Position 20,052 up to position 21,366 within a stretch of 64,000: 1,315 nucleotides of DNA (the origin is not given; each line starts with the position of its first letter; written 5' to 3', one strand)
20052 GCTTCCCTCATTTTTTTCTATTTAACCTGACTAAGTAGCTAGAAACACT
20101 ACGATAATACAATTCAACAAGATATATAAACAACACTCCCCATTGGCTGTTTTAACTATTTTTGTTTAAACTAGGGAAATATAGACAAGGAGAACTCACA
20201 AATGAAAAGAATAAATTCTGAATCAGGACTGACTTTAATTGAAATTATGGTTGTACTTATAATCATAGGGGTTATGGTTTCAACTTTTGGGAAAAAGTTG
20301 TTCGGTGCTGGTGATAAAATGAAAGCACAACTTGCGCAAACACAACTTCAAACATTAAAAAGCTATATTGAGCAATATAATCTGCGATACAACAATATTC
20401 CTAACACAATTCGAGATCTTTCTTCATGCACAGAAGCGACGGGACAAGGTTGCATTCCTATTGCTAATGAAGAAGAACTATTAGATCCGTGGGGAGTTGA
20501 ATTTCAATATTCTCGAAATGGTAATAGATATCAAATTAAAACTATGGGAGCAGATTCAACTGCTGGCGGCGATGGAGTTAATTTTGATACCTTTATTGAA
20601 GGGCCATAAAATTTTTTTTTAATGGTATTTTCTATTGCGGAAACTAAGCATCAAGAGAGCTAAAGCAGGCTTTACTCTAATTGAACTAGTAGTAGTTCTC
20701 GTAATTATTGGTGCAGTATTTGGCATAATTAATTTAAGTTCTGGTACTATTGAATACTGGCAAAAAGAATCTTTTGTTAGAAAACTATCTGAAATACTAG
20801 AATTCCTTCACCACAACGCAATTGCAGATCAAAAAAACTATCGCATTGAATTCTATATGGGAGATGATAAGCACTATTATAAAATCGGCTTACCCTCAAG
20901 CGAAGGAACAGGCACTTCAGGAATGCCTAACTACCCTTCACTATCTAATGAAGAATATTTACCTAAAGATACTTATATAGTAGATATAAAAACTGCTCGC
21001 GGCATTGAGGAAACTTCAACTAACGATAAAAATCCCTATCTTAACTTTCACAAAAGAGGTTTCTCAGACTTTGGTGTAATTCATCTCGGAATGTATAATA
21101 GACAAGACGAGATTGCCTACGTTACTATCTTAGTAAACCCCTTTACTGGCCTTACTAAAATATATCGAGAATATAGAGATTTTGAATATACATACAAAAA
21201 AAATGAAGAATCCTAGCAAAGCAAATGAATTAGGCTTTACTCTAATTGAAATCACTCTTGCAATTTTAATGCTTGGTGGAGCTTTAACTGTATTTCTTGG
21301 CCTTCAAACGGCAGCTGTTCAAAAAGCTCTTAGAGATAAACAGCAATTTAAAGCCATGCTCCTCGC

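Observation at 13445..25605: Complete contiguous T2SS cluster lacking a recognisable GspK, with an atypical secretin (low-complexity insertion plus ~230-aa C-terminal extension)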

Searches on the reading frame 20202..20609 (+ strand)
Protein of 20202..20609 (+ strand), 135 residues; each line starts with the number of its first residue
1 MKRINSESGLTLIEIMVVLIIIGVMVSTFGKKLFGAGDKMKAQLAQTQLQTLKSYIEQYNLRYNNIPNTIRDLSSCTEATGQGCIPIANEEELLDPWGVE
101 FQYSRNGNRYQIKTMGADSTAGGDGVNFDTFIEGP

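Call 3: search_protein_families(library=pfam, proteins=[window:20202-20609:+], max_evalue=0.1)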
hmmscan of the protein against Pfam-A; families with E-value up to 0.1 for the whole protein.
window:20202-20609:+ (135 aa): 4 families
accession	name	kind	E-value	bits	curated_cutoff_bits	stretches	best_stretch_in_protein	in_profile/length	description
PF08334.16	T2SSG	-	2.2e-13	50.6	21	1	33-129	2-104/108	Type II secretion system (T2SS), protein G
PF07963.17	N_methyl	-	2.6e-05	24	21.2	1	5-27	2-24/27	Prokaryotic N-terminal methylation motif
PF17319.7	DUF5362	-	0.0062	16.9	25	1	15-59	24-68/94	Family of unknown function (DUF5362)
PF16118.10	DUF4834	-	0.058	14.8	27.8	1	12-51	8-49/99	Domain of unknown function (DUF4834)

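Call 4: search_protein_families(library=ncbifam, proteins=[window:20202-20609:+], max_evalue=0.1)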
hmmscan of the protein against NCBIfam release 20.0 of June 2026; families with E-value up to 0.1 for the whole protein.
window:20202-20609:+ (135 aa): 10 families
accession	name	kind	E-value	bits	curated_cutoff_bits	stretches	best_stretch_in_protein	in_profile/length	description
TIGR01710.1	typeII_sec_gspG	equivalog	3.2e-20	72.5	88.85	1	9-129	2-129/134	type II secretion system major pseudopilin GspG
TIGR01708.2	typeII_sec_gspH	equivalog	2.4e-07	30.9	80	1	7-59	1-50/169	type II secretion system minor pseudopilin GspH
NF040999.1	pilin_ComGC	equivalog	1.8e-06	28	75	1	8-75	2-68/84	competence type IV pilus major pilin ComGC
NF007800.0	PRK10506.1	equivalog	6.5e-05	22.8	158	1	3-74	4-71/163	prepilin peptidase-dependent protein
TIGR02532.1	IV_pilin_GFxxxE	domain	0.00015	21.5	16.3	1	8-27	2-21/24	prepilin-type N-terminal cleavage/methylation domain-containing protein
NF040982.1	ComGD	equivalog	0.0021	18.5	70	1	7-59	1-53/139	competence type IV pilus minor pilin ComGD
NF041775.1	typeIV_PilA_Myxo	equivalog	0.0072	16.3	400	1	7-52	10-55/214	type IV pilin protein PilA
NF007862.0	PRK10574.1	equivalog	0.0073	16.4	138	1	6-57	3-51/145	prepilin peptidase-dependent pilin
NF041013.1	T4P_ComGE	equivalog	0.033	14.3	49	1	9-63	5-60/83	competence type IV pilus minor pilin ComGE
NF058508.1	phy_ery_CpeB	equivalog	0.042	13.6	275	1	25-80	1-54/181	phycoerythrin subunit beta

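Call 64: list_cluster_members(proteins=[P0001, window:20202-20606:+, window:20635-21213:+, window:21203-21658:+, window:21658-22347:+, window:22523-24076:+, window:24092-24661:+, window:24679-25602:+, window:13445-14359:+])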
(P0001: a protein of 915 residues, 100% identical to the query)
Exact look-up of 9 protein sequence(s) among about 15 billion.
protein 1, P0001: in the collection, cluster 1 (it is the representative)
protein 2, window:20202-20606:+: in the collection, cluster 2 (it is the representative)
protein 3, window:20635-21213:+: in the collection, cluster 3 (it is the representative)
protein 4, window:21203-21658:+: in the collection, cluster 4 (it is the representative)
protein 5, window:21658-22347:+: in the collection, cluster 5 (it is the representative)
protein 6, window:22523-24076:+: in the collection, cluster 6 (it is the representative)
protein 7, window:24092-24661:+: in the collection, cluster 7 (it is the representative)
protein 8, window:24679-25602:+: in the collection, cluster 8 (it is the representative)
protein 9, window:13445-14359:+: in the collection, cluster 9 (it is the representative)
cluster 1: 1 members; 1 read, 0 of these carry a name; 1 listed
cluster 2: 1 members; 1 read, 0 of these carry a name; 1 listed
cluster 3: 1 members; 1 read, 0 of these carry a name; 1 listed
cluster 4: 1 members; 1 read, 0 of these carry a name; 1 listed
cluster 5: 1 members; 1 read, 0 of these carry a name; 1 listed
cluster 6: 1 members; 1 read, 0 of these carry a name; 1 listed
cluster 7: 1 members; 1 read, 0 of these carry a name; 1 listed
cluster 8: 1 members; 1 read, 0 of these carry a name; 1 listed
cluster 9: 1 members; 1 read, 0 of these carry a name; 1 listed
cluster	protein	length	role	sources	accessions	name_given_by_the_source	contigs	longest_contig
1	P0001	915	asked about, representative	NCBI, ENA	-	-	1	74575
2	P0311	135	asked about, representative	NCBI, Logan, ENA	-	-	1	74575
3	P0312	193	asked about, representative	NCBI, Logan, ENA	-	-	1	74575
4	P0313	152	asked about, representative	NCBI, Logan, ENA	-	-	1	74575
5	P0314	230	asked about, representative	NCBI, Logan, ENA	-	-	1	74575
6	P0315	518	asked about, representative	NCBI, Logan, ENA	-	-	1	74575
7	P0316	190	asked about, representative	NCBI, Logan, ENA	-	-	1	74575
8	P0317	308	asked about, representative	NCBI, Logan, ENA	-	-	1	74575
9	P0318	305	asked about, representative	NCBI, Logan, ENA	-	-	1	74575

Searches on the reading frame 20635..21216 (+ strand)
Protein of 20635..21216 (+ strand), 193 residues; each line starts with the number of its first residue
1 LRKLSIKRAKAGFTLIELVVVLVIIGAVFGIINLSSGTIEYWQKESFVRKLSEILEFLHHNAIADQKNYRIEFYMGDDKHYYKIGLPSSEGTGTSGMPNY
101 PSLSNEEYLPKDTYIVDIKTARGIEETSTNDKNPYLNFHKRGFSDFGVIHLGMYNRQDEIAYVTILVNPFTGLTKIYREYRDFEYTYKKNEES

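Call 3: search_protein_families(library=pfam, proteins=[window:20635-21216:+], max_evalue=0.1)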
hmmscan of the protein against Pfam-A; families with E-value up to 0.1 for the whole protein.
window:20635-21216:+ (193 aa): 1 family
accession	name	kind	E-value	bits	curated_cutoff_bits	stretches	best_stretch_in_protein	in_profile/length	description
PF07963.17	N_methyl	-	4.2e-07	29.7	21.2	1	8-32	2-26/27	Prokaryotic N-terminal methylation motif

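Call 4: search_protein_families(library=ncbifam, proteins=[window:20635-21216:+], max_evalue=0.1)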
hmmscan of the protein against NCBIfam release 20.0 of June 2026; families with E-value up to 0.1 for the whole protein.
window:20635-21216:+ (193 aa): 10 families
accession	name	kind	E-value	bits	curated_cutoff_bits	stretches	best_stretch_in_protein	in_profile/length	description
NF040982.1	ComGD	equivalog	1.5e-10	41.7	70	1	11-102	2-94/139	competence type IV pilus minor pilin ComGD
TIGR01708.2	typeII_sec_gspH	equivalog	1.3e-06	28.6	80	1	11-66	2-58/169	type II secretion system minor pseudopilin GspH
TIGR02532.1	IV_pilin_GFxxxE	domain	2.6e-06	27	16.3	1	11-32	2-23/24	prepilin-type N-terminal cleavage/methylation domain-containing protein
TIGR01710.1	typeII_sec_gspG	equivalog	0.00075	19.5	88.85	1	12-33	2-23/134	type II secretion system major pseudopilin GspG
NF007800.0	PRK10506.1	equivalog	0.00086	19.2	158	1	8-66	6-63/163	prepilin peptidase-dependent protein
TIGR02596.1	TIGR02596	subfamily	0.0032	17.6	70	1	13-39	1-28/196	Verru_Chthon cassette protein D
NF040999.1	pilin_ComGC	equivalog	0.007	16.5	75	1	11-28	2-19/84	competence type IV pilus major pilin ComGC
NF007862.0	PRK10574.1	equivalog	0.0083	16.3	138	1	10-49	4-41/145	prepilin peptidase-dependent pilin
NF041002.1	pilin_ComGF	equivalog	0.036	14.3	80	1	11-47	2-38/139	competence type IV pilus minor pilin ComGF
NF041775.1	typeIV_PilA_Myxo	equivalog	0.085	12.8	400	0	9-31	9-31/214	type IV pilin protein PilA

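Call 58: search_solved_structures(query=A3, max_evalue=10)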
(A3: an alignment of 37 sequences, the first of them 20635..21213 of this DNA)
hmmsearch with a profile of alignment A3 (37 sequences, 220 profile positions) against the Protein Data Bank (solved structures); distinct sequences matched with E-value up to 10: 23.
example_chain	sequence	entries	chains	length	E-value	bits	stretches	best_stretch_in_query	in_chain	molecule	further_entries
7tgg_A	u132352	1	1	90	8e-07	32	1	6-56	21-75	Geopilin domain 1 protein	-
9egp_A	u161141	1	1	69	1.6e-06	31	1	7-47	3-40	Geopilin domain 1 protein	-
9lab_B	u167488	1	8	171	1.2e-05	28.2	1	10-55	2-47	MSHA major pilin subunit MshA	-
9laa_A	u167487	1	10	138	1.7e-05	27.7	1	5-36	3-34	Type IV pilin protein PilA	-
2m7g_A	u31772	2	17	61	0.00012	24.9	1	15-57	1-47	Geopilin domain 1 protein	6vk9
6xxe_A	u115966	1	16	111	0.00017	24.4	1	15-46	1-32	Uncharacterized protein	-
8qqj_J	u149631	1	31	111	0.00017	24.4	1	15-46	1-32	Type IV narrow pilus major component PilA5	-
8pfb_G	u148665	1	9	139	0.0027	20.5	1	15-48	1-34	Type IV pilin PilE1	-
8tum_e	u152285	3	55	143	0.0034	20.1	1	15-42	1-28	Type IV major pilin protein PilA | Pilin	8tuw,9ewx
8tj2_C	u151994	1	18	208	0.004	19.9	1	15-48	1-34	Type IV major pilin protein PilA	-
1oqw_A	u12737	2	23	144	0.0041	19.9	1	15-42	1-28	Fimbrial protein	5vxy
6xxd_A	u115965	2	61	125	0.0051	19.6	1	15-50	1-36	PilA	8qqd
1ay2_A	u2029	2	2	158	0.0068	19.2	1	15-42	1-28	TYPE 4 PILIN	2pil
2hi2_A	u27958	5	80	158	0.0074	19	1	15-42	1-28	Fimbrial protein | PilA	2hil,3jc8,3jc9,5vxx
5kua_A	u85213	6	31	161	0.0079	19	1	15-42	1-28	pilin | Neisseria meningitidis PilE variant SB-GATDH | Neisseria meningitidis PilE, SB-DATDH variant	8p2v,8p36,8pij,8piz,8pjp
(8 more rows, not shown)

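Call 71: search_protein_families(library=ncbifam, alignment_id=A3, max_evalue=0.001)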
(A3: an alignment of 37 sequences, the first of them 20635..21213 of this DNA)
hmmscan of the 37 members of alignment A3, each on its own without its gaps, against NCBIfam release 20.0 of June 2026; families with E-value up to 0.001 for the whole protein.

A. member 1, window:20635-21213:+ (193 aa): 5 families
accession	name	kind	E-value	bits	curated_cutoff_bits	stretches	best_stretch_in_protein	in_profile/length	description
NF040982.1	ComGD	equivalog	1.5e-10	41.7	70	1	11-102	2-94/139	competence type IV pilus minor pilin ComGD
TIGR01708.2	typeII_sec_gspH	equivalog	1.3e-06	28.6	80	1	11-66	2-58/169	type II secretion system minor pseudopilin GspH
TIGR02532.1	IV_pilin_GFxxxE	domain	2.6e-06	27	16.3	1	11-32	2-23/24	prepilin-type N-terminal cleavage/methylation domain-containing protein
TIGR01710.1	typeII_sec_gspG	equivalog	0.00075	19.5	88.85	0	12-33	2-23/134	type II secretion system major pseudopilin GspG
NF007800.0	PRK10506.1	equivalog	0.00086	19.2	158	0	8-66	6-63/163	prepilin peptidase-dependent protein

B. families by the number of members that match (of 37 scanned): 11 families
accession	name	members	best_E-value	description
TIGR01708.2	typeII_sec_gspH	36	7.3e-12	type II secretion system minor pseudopilin GspH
NF040982.1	ComGD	36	1.5e-10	competence type IV pilus minor pilin ComGD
TIGR02532.1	IV_pilin_GFxxxE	31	4.6e-07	prepilin-type N-terminal cleavage/methylation domain-containing protein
TIGR01710.1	typeII_sec_gspG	15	3.3e-05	type II secretion system major pseudopilin GspG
TIGR02596.1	TIGR02596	5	6.4e-05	Verru_Chthon cassette protein D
NF007800.0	PRK10506.1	3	7.2e-05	prepilin peptidase-dependent protein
NF041775.1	typeIV_PilA_Myxo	2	0.00015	type IV pilin protein PilA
NF047827.1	T3SSXpsH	1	1.1e-07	type II secretion system protein XpsH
NF041013.1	T4P_ComGE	1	0.00012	competence type IV pilus minor pilin ComGE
NF007862.0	PRK10574.1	1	0.00082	prepilin peptidase-dependent pilin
NF047828.1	T3SSXpsI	1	0.00086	type II secretion system protein XpsI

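Call 99: find_homologous_proteins(query=A3, max_evalue=0.00001)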
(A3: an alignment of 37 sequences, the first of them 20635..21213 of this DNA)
Query A3 (37 sequences) (193 aa, profile of the alignment): 146 proteins with E <= 0.00001 among 8000 candidates; the best 120 are listed.
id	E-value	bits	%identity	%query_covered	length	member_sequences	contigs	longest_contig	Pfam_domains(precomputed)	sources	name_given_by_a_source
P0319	1.4e-95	337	41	94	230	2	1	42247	-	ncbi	-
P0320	3.2e-95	336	39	94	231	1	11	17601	PF07963.18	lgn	-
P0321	8.8e-94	331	38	85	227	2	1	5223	-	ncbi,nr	ncbi:MAG: prepilin-type N-terminal cleavage/methylation domain-containing protein [Deltaproteobacter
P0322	4.5e-93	329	40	94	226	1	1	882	PF07963.18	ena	-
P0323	5.3e-93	329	38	96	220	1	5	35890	PF07963.18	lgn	-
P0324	2.7e-91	323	41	93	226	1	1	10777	-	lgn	-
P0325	1.7e-90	320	34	98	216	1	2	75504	PF07963.18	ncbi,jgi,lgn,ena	jgi:prepilin-type N-terminal cleavage/methylation domain-containing protein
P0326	3.0e-90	320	39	99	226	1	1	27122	-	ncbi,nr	ncbi:MAG: type II secretion system GspH family protein [Oligoflexia bacterium]|nr:type II secretion 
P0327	9.6e-90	318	34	94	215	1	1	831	-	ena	-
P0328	1.6e-89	317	36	94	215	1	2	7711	PF07963.18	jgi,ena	-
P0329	1.6e-89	317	35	96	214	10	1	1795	-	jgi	-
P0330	1.7e-89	317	35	99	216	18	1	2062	-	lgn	-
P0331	2.4e-89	317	35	94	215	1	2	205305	-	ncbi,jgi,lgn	ncbi:MAG: hypothetical protein RL518_205 [Pseudomonadota bacterium]|jgi:prepilin-type N-terminal cle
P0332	3.0e-89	316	37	97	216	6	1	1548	PF07963.18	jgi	-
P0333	4.8e-89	316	41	96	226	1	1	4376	-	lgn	-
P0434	2.8e-11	61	33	32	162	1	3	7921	PF07963.18,PF12019.14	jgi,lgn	-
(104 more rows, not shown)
